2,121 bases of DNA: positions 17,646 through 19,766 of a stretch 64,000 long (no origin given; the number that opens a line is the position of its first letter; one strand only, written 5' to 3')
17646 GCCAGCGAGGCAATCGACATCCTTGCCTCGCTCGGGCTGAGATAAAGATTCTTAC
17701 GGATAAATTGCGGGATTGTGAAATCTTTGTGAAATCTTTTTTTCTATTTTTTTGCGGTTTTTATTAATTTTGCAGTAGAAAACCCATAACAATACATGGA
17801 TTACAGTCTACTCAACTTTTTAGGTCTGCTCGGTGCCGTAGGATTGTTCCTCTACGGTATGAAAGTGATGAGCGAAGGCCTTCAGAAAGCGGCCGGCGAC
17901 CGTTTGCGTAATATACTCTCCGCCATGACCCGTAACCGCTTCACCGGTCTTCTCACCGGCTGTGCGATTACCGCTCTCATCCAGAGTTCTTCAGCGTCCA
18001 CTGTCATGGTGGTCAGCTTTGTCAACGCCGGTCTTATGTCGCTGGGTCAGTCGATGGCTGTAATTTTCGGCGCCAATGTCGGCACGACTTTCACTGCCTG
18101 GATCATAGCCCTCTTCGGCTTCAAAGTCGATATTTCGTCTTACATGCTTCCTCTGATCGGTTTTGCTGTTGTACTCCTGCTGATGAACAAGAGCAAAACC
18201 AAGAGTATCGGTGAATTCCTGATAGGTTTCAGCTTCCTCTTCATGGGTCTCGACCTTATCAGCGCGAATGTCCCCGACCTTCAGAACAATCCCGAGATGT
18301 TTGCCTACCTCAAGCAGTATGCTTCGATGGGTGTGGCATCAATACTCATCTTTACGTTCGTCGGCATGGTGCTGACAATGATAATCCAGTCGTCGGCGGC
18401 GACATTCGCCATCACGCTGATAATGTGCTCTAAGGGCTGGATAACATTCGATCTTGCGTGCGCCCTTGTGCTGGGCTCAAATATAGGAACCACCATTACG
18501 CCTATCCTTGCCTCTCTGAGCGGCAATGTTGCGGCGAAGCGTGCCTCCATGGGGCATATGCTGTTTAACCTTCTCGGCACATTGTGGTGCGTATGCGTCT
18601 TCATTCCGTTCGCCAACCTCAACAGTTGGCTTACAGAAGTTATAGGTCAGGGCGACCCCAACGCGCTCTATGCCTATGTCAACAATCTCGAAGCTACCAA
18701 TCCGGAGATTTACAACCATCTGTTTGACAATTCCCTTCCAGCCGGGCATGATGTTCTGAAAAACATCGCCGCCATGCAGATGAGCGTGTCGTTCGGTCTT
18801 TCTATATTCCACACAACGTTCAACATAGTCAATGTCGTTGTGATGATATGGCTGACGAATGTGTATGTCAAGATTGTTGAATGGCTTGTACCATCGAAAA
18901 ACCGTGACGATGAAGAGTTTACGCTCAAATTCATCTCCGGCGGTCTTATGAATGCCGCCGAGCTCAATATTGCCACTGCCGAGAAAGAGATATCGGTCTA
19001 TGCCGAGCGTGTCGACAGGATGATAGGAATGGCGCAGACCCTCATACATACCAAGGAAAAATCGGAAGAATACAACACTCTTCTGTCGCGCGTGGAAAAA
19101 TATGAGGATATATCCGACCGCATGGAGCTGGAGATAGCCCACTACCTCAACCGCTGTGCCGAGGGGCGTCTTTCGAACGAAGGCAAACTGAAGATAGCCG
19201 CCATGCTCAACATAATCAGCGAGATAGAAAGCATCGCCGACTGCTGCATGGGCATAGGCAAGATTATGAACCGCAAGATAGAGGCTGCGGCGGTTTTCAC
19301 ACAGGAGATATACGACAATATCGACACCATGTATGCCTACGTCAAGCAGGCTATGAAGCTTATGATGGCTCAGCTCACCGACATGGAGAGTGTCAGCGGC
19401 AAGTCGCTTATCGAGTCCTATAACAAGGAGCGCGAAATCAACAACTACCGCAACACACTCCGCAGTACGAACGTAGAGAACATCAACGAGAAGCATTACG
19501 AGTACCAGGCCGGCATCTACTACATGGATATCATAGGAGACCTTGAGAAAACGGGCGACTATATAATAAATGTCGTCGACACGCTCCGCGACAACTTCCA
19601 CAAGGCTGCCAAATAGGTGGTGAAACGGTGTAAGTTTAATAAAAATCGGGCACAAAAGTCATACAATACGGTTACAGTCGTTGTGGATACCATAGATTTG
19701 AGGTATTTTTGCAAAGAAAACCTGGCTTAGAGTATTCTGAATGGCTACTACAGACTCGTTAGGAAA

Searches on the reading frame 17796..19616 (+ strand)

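Call 71: search_protein_families(library=pfam, proteins=[window:17796-19616:+], max_evalue=0.00001)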
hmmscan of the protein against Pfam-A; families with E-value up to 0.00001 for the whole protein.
window:17796-19616:+ (606 aa): 2 families
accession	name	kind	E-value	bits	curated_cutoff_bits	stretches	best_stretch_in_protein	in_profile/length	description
PF02690.20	Na_Pi_cotrans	-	1.2e-61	207.2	29.1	2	17-156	1-136/137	Na+/Pi-cotransporter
PF01895.24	PhoU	-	6e-10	39.8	23.5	0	510-595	2-87/89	PhoU domain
